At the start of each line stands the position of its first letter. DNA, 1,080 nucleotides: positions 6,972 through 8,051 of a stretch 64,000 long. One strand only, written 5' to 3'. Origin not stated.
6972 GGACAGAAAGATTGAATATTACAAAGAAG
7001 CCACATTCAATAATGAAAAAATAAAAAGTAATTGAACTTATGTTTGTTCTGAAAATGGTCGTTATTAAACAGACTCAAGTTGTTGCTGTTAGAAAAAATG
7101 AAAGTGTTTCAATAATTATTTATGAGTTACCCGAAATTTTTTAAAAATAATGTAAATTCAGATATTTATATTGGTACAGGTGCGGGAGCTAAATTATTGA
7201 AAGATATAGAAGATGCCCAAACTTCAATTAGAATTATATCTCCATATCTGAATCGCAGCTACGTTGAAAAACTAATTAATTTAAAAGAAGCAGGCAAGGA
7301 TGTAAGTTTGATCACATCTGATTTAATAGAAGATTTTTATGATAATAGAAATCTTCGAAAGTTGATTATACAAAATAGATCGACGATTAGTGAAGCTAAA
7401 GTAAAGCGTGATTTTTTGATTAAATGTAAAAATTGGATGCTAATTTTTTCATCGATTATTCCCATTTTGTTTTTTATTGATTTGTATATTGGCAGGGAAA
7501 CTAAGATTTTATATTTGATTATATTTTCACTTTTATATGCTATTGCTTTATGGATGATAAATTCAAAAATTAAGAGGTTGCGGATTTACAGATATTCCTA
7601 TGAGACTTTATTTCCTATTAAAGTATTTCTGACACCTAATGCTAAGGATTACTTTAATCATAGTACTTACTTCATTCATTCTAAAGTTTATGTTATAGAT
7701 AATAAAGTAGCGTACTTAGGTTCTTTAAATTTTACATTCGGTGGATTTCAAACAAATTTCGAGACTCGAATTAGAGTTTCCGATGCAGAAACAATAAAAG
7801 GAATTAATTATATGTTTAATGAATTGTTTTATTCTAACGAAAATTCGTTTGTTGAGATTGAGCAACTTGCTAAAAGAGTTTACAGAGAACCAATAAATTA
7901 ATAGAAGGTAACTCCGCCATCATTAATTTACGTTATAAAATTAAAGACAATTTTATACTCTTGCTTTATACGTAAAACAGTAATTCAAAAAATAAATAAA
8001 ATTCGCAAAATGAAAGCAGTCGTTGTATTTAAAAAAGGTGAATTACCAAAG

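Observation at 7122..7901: Single-HKD Nuc/PLD-fold protein with a two-helix transmembrane hairpin inserted into the catalytic domain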

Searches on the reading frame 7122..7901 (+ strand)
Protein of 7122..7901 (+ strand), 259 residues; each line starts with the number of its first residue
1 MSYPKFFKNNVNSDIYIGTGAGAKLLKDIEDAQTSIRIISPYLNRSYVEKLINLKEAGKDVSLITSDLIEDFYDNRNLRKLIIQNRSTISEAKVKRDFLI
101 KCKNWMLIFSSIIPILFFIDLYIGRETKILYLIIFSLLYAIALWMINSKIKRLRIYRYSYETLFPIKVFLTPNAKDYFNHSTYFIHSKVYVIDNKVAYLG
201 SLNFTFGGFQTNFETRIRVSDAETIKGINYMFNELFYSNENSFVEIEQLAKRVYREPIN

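Call 3: search_protein_families(library=pfam, proteins=[window:7122-7901:+], max_evalue=0.1)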
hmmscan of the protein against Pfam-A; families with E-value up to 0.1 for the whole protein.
window:7122-7901:+ (259 aa): 5 families
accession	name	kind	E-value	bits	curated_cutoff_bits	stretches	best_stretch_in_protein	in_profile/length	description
PF13091.12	PLDc_2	-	2.8e-19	69.7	27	2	160-235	65-131/132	PLD-like domain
PF00614.28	PLDc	-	3.2e-07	30.5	21.9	1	184-206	4-26/28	Phospholipase D Active site motif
PF09565.16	RE_NgoFVII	-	2.7e-06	27.2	23.8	1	158-235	62-148/162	NgoFVII restriction endonuclease N-terminal PLD domain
PF08350.17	FilR1_middle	-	0.0066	16.9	27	1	29-67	12-49/128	Methanogenesis regulatory protein FilR1, middle domain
PF24648.1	DUF7641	-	0.029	15.1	27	1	94-143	63-113/125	Domain of unknown function (DUF7641)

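Call 4: search_protein_families(library=padloc, proteins=[window:7122-7901:+], max_evalue=0.1)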
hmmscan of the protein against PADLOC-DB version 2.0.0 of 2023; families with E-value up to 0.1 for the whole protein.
window:7122-7901:+ (259 aa): 26 families (the best 25 are shown)
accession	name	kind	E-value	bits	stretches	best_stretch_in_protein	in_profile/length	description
PDLC02614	DrmC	-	1.2e-10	39.4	1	181-236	97-151/153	DrmC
PDLC02601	DrmC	-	4.5e-09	34.1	1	182-237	232-286/295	DrmC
PDLC02604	DrmC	-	2.2e-06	26.1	1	182-236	29-82/92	DrmC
PDLC02587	DrmC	-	4.1e-06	24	1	167-237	187-257/267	DrmC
PDLC02591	DrmC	-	5.5e-06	23.8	1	185-240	200-255/260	DrmC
PDLC03829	ZacB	-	8.3e-06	22.9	1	185-246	297-357/586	-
PDLC02588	DrmC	-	3.5e-05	21.6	1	184-235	192-243/256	DrmC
PDLC02611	DrmC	-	3.7e-05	21.9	1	172-236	70-130/138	DrmC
PDLC02616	DrmC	-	6.1e-05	20.7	1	185-237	165-217/224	DrmC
PDLC02707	PbeA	-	0.00012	18.8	1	166-253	123-213/672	PbeA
PDLC02585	DrmC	-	0.00014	19.5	1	167-235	178-244/253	DrmC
PDLC02607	DrmC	-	0.00028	18.3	1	177-242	195-260/265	DrmC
PDLC02599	DrmC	-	0.00055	17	1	185-237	85-137/387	DrmC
PDLC02606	DrmC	-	0.00093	17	1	183-224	121-162/182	DrmC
PDLC02597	DrmC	-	0.0024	15.8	1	185-222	185-222/242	DrmC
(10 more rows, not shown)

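Call 5: search_protein_families(library=ncbifam, proteins=[window:7122-7901:+], max_evalue=0.1)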
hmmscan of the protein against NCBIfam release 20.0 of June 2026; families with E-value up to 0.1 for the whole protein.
window:7122-7901:+ (259 aa): 9 families
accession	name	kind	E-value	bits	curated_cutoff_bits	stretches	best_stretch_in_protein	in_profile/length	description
NF038319.1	DISARM_DrmC_I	equivalog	3.2e-07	30.1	133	1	162-235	162-234/236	DISARM system phospholipase D-like protein DrmC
NF010491.0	PRK13912.1-2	equivalog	1.5e-06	28.1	225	1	183-231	121-169/180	nuclease NucT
TIGR04265.1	bac_cardiolipin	equivalog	1.3e-05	24.4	290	1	178-234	393-449/483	cardiolipin synthase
NF010490.0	PRK13912.1-1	equivalog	1.7e-05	25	211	1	186-235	106-155/159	nuclease NucT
NF009107.0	PRK12452.1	equivalog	5.1e-05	22.2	787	1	177-239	418-480/509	cardiolipin synthase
NF010492.0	PRK13912.1-3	equivalog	0.0012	18.5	297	1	184-234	120-170/178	nuclease NucT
NF042964.1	phospholipD_antiphage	equivalog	0.0014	17.1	1100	1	180-239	116-179/895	phospholipase D-like domain-containing anti-phage protein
NF010493.0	PRK13912.1-4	equivalog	0.0021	18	351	1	174-235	107-164/171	nuclease NucT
NF041068.1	DpdK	equivalog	0.0099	15.5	100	1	185-233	117-164/167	phospholipase D-like domain-containing protein DpdK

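Call 6: search_solved_structures(query=window:7122-7901:+, max_evalue=10, show_alignments=3)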
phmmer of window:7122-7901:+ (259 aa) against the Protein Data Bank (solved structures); distinct sequences matched with E-value up to 10: 12.
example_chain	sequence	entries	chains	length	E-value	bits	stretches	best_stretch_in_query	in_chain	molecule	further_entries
7e0m_A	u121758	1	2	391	9.8e-08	34.9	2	177-234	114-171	Phospholipase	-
6ehi_A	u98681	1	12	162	5.7e-06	29.1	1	181-231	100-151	Nuclease NucT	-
30ie_B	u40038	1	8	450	0.0028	20.3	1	141-242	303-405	Virion nicking-joining enzyme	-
4ggj_A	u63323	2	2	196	0.012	18.2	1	159-228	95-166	Mitochondrial cardiolipin hydrolase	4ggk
7v53_A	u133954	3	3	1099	0.017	17.7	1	183-223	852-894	Phospholipase D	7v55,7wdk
6u8z_A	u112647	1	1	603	0.05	16.2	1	167-213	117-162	Phospholipase D1,Phospholipase D1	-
1byr_A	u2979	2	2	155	0.057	16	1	185-217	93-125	PROTEIN (ENDONUCLEASE)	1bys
6ohr_A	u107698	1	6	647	0.068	15.8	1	167-213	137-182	Phospholipase D1, chimeric constuct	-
9lkx_K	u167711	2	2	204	0.1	15.2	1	181-227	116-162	Mitochondrial cardiolipin hydrolase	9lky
6ohm_A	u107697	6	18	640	0.11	15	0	182-210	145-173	Phospholipase D2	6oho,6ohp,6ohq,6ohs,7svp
9vbj_A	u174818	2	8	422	1.1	11.8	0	184-206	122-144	5'-3' exonuclease PLD4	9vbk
8v08_A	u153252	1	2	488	1.7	11.2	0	184-206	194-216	5'-3' exonuclease PLD4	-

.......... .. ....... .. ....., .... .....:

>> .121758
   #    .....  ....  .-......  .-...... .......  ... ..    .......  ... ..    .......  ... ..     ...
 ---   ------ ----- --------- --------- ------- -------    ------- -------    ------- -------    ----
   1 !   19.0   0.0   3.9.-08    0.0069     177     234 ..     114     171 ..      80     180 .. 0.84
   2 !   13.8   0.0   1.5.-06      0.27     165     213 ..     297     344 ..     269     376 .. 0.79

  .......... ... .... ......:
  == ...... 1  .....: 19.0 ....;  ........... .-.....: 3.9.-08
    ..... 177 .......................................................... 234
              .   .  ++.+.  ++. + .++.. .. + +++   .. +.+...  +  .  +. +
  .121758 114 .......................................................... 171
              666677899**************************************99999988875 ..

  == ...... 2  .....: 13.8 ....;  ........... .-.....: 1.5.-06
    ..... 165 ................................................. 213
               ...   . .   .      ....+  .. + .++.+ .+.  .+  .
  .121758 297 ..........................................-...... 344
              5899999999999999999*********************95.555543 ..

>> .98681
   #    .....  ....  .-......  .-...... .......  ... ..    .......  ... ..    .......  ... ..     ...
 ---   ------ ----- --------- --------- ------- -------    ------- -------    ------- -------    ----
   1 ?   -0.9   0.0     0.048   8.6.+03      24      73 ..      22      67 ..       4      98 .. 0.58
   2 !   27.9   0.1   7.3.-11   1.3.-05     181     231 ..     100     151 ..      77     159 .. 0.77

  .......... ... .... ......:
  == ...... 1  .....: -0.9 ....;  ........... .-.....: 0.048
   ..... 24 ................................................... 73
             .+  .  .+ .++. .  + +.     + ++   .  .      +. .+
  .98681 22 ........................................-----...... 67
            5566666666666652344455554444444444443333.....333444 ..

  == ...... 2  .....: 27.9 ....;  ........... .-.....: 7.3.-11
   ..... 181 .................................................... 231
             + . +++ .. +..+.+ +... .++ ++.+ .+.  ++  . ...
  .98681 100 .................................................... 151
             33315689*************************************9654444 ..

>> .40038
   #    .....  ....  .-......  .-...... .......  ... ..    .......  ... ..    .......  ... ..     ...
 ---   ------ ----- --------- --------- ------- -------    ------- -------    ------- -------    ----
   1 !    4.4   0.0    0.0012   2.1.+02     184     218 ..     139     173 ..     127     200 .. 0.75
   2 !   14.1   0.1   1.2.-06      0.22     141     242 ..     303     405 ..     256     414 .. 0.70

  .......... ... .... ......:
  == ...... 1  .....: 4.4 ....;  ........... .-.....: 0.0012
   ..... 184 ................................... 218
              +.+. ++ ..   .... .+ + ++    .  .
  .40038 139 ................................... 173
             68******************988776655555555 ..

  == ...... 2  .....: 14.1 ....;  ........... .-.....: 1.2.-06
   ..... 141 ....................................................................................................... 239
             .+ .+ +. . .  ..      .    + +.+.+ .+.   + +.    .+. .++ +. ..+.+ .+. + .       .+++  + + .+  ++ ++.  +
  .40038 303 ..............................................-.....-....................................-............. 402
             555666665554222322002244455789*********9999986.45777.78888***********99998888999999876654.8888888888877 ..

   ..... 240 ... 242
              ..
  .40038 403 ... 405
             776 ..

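Call 8: find_homologous_proteins(query=window:7122-7898:+, max_evalue=0.001)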
Query window:7122-7898:+ (259 aa): 51 proteins with E <= 0.001 among 415 candidates.
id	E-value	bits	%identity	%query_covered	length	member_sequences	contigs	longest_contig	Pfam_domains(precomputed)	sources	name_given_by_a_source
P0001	1.0e-163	561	100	100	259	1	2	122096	PF13091.13,PF09565.17,PF00614.29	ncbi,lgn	ncbi:MAG: phospholipase D-like domain-containing protein [Bacteroidia bacterium]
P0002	1.0e-130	452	78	100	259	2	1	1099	PF13091.13,PF00614.29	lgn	-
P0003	3.9e-106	372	63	100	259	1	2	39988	PF13091.13,PF00614.29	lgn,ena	-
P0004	1.2e-85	305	55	100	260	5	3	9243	PF13091.13,PF00614.29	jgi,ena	-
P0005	1.6e-81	291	52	100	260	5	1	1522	PF13091.13,PF00614.29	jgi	-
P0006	1.1e-51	194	43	97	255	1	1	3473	PF13091.13,PF09565.17,PF00614.29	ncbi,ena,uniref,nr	ncbi:phospholipase D-like domain-containing protein [Salinisphaera orenii]|uniref:phospholipase D-li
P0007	1.6e-51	193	43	98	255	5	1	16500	PF13091.13,PF09565.17,PF00614.29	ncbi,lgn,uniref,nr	ncbi:phospholipase D family protein [Chryseobacterium gregarium]|uniref:phospholipase D family prote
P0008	3.7e-51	192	40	98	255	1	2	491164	PF13091.13,PF00614.29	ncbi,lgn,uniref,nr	ncbi:phospholipase D-like domain-containing protein [Chryseobacterium sp. FH2]|uniref:phospholipase 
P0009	1.0e-50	190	44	98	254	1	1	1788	PF13091.13,PF00614.29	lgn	-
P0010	1.3e-50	190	41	98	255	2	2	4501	PF13091.13,PF00614.29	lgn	-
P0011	2.5e-50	189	42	97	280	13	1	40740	PF13091.13,PF00614.29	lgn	-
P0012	1.4e-49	187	55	59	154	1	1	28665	PF13091.13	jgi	jgi:phosphatidylserine/phosphatidylglycerophosphate/cardiolipin synthase-like enzyme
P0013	1.5e-49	187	42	96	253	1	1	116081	PF13091.13,PF00614.29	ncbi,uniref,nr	ncbi:phospholipase D-like domain-containing protein [Arenibacter sp. S6351L]|uniref:phospholipase D-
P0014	3.0e-49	186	42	98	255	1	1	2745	PF13091.13,PF09565.17,PF00614.29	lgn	-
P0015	4.4e-49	185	42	97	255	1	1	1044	PF13091.13,PF09565.17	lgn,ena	-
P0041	4.5e-36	143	34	98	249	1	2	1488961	PF13091.13,PF00614.29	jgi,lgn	jgi:phosphatidylserine/phosphatidylglycerophosphate/cardiolipin synthase-like enzyme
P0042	4.8e-36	142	35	96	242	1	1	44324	PF13091.13,PF09565.17,PF00614.29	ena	-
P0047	7.0e-25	106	31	96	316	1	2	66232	PF13091.13,PF09565.17,PF00614.29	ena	-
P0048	9.3e-24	102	31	95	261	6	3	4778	PF13091.13,PF00614.29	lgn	-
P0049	2.3e-17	81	30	96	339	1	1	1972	PF13091.13,PF00614.29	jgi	jgi:phosphatidylserine/phosphatidylglycerophosphate/cardiolipin synthase-like enzyme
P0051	1.6e-12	65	26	83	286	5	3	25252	PF13091.13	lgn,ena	-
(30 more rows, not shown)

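Call 13: find_related_loci(query=A1, collection=genome_contigs, flank=8000)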
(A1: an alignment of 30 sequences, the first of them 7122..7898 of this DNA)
Query A1 (259 aa) in genome_contigs; peptide patterns used: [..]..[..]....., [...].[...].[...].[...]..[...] (x = any residue, [..] = any of these).
221 stretches matched a pattern; 180 encode a relative of the query (tblastn E <= 1e-3); the best 80 are kept; 80 distinct loci.
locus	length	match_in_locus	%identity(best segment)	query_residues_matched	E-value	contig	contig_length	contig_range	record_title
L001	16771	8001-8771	47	6-259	1e-65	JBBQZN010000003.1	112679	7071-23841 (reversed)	MAG: Bacteroidales bacterium isolate Co_metawrap_2229 Cmw_2229_k141_26225195_length_112679_cov_33.9988, whole genome sho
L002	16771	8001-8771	42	2-259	2e-59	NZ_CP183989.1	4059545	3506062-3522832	Chryseobacterium sp. S-02 chromosome, complete genome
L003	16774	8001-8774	41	1-259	2e-59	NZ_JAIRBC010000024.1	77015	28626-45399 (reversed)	Cerina litoralis strain F89 scaffold_24_length=77016, whole genome shotgun sequence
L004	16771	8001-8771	44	6-259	5e-59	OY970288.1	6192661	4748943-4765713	MAG: uncultured Cytophagales bacterium isolate MFD03250.bin.c.1 genome assembly, chromosome: 1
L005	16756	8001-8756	43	7-259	8e-59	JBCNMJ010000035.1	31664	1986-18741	MAG: Chryseobacterium sp. isolate SMAGNO72 Contig35, whole genome shotgun sequence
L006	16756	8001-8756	42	7-259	2e-57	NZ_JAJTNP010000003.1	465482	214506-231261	Chryseobacterium gwangjuense strain THG-A18 contig3, whole genome shotgun sequence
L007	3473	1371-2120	43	9-259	9e-57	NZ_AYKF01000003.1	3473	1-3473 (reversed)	Salinisphaera orenii YIM 95161 contig100, whole genome shotgun sequence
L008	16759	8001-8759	44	7-259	9e-57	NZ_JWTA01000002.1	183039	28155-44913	Chryseobacterium taiwanense strain TPW19 Contig_2, whole genome shotgun sequence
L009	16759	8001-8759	41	6-259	2e-55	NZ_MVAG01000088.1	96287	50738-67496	Chryseobacterium mucoviscidosis strain VT16-26 NODE_17_length_96287_cov_230.419_ID_33, whole genome shotgun sequence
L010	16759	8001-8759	42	7-259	2e-55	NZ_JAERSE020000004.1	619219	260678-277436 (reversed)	Chryseobacterium tagetis strain RG1 contig4, whole genome shotgun sequence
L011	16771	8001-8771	41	6-259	1e-54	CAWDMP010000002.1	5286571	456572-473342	MAG: uncultured Cytophagales bacterium isolate MFD03250.bin.1.129 genome assembly, contig: contig_2791, whole genome sho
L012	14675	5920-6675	40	7-259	2e-54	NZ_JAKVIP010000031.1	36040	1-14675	Chryseobacterium sp. SSA4.19 NODE_31_length_36040_cov_238.252259, whole genome shotgun sequence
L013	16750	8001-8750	42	9-259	4e-54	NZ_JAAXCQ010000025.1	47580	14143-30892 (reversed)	Arenibacter sp. 6A1 Scaffold25_1, whole genome shotgun sequence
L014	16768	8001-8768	40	3-259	2e-54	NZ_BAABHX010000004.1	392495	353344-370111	Chryseobacterium ginsengisoli strain JCM 18019 sequence04, whole genome shotgun sequence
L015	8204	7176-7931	43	7-259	3e-54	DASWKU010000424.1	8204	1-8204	MAG TPA_asm: Flavobacteriaceae bacterium isolate SMAG_U2930 k141_3564306, whole genome shotgun sequence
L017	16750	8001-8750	42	9-259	4e-54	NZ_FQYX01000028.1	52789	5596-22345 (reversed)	Arenibacter nanhaiticus strain CGMCC 1.8863, whole genome shotgun sequence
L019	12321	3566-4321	41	7-259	6e-54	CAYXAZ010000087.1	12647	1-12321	MAG TPA_asm: uncultured Flavobacteriaceae bacterium isolate SRP128015_co3_161 genome assembly, contig: NODE_5581_length_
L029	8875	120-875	41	7-259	2e-53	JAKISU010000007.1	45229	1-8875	MAG: Flavobacteriaceae bacterium isolate D96SM.bin.25 NODE_607_length_45229_cov_6.111880, whole genome shotgun sequence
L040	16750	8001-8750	42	9-259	3e-52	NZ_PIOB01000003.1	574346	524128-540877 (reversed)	Arenibacter hampyeongensis strain JCM 17788 contig3, whole genome shotgun sequence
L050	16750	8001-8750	41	9-259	1e-51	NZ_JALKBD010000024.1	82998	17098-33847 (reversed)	Arenibacter sp. F20364 scaffold_24_length82999, whole genome shotgun sequence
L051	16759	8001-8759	41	6-259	1e-51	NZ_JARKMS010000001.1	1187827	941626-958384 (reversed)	Maribacter huludaoensis strain M208 NODE_1_length_1187827_cov_234.686682, whole genome shotgun sequence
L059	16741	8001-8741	41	9-256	1e-50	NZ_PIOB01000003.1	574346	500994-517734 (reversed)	Arenibacter hampyeongensis strain JCM 17788 contig3, whole genome shotgun sequence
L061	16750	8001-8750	40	7-257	9e-51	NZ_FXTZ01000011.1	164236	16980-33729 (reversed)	Chryseobacterium profundimaris strain DSM 28214 Ga0170463_111, whole genome shotgun sequence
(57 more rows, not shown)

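Call 19: predict_structure(alignment_id=A1)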
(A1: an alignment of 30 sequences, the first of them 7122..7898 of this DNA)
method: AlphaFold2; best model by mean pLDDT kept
length: 259 residues; sequences in the alignment: 30
mean_pLDDT: 90.4   pTM: 0.81
mean pLDDT of the five models: 90.4, 89.5, 89.0, 88.6, 87.8
residues with pLDDT >= 90: 179; 70-90: 63; 50-70: 15; < 50: 2
segments of 3 or more residues with pLDDT < 50: none
pLDDT, mean of each block of 10 residues (from residue 1): 81 96 96 98 89 97 85 63 93 97 96 89 83 93 97 94 94 73 91 98 90 96 97 94 89 80
secondary structure, 60 per line:
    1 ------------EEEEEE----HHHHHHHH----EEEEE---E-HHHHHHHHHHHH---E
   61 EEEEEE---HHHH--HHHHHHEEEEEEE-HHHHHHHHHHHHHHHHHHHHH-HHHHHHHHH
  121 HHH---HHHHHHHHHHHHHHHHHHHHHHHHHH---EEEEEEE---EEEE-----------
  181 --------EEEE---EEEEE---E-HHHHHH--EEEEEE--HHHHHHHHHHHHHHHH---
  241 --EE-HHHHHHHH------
elements in order: E13-18 H23-30 E35-39 H45-56 E60-66 H70-73 H76-81 E82-88 H90-110 H112-123 H127-152 E156-162 E166-169 E189-192 E196-200 H206-211 E214-219 H222-237 H246-253
